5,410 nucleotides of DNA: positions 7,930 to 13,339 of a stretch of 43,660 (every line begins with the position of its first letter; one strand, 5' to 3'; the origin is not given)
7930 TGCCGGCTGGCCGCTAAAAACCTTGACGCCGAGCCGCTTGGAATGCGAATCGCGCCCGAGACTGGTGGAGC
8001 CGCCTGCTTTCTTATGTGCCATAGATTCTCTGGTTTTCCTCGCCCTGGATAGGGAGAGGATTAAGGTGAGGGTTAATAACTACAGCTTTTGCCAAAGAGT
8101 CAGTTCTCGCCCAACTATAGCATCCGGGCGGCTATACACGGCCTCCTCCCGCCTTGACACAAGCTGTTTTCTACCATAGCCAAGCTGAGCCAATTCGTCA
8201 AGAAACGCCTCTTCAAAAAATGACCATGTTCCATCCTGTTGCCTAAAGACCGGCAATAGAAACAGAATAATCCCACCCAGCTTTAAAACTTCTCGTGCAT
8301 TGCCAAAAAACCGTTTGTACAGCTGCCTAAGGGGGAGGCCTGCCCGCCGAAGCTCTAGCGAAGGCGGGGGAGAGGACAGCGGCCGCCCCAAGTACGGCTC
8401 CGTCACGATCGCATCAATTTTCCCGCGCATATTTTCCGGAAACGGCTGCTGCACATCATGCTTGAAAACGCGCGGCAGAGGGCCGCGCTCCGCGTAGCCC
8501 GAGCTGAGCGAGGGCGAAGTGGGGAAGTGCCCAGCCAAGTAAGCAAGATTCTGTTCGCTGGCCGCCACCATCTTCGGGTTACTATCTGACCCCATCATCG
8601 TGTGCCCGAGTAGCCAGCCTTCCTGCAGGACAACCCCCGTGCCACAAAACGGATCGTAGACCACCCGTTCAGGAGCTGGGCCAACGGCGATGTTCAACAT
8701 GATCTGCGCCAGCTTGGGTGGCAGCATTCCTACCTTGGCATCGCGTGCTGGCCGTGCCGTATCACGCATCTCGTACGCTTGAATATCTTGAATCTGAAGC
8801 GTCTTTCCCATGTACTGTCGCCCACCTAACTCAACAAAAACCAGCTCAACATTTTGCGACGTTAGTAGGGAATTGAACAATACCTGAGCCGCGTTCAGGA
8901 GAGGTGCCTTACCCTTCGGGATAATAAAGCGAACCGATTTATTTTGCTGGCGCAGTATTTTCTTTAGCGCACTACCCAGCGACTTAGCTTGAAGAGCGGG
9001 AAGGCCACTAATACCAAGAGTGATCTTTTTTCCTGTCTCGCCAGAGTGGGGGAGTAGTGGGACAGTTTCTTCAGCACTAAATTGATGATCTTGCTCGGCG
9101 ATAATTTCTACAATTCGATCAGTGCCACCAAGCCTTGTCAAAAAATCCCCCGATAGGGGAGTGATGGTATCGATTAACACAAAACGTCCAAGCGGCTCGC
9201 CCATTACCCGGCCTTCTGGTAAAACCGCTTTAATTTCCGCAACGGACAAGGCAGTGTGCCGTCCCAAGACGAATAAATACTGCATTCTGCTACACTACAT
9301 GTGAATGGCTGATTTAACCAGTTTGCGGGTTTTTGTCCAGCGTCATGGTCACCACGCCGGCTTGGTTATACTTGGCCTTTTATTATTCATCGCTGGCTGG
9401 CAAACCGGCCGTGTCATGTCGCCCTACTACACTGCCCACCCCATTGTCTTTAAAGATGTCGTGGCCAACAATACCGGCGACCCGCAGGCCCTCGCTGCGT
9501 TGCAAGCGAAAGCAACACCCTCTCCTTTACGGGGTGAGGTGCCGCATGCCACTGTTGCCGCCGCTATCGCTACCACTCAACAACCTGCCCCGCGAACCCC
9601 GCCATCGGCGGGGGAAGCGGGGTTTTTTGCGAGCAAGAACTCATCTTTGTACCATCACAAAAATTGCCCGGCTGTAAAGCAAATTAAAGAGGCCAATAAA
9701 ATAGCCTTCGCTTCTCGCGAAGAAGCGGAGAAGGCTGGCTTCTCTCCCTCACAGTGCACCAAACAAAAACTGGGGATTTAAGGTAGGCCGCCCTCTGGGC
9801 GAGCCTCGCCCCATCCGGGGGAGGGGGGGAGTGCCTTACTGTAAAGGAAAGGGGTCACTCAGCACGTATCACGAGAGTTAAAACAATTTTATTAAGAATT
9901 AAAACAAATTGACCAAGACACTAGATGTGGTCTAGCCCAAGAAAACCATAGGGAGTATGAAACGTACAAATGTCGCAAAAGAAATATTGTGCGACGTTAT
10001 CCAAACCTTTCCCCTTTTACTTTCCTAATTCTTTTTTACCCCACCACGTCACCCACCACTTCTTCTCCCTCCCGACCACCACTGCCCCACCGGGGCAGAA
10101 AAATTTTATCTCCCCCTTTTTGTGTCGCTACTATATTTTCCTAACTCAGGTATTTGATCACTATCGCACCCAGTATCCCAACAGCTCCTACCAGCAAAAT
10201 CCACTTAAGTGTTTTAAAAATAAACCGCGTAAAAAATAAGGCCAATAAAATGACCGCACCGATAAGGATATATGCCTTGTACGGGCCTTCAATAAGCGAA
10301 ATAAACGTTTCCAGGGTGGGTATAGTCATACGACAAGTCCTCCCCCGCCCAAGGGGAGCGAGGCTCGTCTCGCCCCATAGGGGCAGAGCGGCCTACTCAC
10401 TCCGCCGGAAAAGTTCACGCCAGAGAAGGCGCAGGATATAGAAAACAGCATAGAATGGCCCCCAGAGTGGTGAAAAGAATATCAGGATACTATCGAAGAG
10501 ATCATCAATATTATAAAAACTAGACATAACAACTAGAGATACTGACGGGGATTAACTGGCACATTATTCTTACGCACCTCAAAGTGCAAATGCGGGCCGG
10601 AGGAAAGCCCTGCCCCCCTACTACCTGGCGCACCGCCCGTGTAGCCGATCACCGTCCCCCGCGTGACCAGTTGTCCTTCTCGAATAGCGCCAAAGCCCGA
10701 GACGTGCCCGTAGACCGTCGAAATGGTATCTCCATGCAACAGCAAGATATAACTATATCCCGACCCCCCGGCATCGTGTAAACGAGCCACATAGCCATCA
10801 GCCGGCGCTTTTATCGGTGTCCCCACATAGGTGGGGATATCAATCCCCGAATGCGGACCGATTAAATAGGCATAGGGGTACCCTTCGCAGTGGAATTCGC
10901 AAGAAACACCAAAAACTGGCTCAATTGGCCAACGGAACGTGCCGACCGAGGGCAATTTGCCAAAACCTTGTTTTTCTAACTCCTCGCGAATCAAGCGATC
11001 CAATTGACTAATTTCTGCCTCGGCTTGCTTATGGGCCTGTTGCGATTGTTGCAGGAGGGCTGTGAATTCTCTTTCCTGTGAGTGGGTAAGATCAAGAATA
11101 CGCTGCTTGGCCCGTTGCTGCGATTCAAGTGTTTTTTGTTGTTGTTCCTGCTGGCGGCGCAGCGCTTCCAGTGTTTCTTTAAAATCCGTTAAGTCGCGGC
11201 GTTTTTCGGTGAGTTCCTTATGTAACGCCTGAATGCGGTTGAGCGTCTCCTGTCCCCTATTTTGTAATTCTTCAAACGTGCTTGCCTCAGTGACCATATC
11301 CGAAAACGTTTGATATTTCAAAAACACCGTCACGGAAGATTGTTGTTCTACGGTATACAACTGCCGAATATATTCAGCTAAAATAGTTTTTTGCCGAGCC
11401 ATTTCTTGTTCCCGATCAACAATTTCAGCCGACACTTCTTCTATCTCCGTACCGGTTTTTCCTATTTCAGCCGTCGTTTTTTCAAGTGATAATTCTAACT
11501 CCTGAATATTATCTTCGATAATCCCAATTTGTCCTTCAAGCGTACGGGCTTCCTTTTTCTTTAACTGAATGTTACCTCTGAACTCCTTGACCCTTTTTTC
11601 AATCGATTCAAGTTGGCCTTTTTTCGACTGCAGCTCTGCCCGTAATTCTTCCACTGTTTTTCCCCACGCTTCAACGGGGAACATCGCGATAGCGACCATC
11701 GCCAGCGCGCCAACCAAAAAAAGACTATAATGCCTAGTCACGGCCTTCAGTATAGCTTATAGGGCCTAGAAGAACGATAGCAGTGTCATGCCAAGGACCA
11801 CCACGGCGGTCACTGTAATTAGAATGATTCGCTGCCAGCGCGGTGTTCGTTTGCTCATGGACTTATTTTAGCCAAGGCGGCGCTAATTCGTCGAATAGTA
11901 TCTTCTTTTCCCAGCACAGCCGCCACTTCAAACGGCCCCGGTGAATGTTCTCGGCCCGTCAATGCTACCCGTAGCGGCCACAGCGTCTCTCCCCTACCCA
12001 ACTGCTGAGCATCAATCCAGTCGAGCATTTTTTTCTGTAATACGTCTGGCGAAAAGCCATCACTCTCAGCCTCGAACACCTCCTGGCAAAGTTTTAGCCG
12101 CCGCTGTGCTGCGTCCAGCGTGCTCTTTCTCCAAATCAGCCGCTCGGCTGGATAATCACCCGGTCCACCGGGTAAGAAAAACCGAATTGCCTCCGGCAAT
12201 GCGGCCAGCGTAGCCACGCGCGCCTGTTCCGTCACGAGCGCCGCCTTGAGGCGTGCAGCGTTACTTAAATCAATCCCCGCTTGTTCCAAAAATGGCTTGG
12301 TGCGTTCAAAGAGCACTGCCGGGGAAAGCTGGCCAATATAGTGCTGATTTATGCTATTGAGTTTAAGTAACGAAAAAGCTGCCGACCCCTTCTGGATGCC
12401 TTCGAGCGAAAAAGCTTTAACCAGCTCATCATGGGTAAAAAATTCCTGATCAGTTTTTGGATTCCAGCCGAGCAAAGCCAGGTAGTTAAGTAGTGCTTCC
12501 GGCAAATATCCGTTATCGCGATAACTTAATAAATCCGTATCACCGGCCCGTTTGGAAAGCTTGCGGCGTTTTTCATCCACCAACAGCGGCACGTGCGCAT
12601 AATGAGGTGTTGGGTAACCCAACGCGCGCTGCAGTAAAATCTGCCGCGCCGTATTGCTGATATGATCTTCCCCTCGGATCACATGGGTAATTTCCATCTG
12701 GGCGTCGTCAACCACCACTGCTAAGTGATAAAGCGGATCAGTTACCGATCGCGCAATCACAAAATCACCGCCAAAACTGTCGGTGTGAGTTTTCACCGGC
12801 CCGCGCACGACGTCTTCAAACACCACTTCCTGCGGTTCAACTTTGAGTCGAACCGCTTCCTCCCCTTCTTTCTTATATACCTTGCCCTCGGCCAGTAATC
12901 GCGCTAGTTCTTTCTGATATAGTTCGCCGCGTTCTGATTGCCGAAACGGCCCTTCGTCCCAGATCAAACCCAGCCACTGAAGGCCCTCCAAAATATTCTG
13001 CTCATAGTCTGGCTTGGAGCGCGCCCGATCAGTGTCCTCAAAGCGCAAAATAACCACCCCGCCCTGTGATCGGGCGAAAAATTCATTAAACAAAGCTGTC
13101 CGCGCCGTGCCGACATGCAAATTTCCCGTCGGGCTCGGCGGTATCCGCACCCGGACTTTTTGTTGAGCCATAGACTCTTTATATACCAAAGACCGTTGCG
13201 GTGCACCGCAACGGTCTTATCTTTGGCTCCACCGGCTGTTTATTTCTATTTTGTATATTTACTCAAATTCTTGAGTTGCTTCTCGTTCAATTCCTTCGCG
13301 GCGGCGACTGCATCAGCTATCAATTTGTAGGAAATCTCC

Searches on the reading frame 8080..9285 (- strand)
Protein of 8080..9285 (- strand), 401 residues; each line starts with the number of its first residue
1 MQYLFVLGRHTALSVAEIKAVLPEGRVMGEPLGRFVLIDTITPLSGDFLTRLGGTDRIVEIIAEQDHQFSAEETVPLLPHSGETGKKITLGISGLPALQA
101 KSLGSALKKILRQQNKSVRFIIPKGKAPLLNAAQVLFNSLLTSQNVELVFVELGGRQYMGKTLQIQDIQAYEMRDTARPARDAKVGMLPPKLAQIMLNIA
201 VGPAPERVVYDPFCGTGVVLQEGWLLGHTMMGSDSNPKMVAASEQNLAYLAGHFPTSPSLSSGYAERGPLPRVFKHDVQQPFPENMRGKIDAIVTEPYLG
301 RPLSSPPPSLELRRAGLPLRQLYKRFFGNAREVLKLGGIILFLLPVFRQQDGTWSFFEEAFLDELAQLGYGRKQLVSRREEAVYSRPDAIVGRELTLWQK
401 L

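Call 58: search_protein_families(library=pfam, proteins=[window:8080-9285:-], max_evalue=0.00001)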
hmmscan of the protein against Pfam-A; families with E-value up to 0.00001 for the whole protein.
window:8080-9285:- (401 aa): 1 family
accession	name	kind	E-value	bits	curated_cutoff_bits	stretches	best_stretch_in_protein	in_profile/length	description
PF01170.24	UPF0020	-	1.1e-07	32.2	22.3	1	183-246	7-95/197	RMKL-like, methyltransferase domain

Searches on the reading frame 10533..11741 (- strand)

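Call 58: search_protein_families(library=pfam, proteins=[window:10533-11741:-], max_evalue=0.00001)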
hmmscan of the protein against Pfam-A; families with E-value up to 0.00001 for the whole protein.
window:10533-11741:- (402 aa): 1 family
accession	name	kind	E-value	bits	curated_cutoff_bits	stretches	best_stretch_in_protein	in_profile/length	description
PF01551.29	Peptidase_M23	-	8.9e-24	84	28.7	1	296-398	2-96/96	Peptidase family M23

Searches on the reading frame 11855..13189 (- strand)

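Call 58: search_protein_families(library=pfam, proteins=[window:11855-13189:-], max_evalue=0.00001)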
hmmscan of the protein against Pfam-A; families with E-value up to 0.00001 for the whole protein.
window:11855-13189:- (444 aa): 2 families
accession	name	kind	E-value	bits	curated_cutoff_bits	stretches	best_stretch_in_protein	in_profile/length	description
PF00749.27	tRNA-synt_1c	-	3.6e-79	266.4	23.4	2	107-278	140-313/314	tRNA synthetases class I (E and Q), catalytic domain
PF19269.4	Anticodon_2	-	1.2e-24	87.8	23.6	1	293-439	2-141/141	Anticodon binding domain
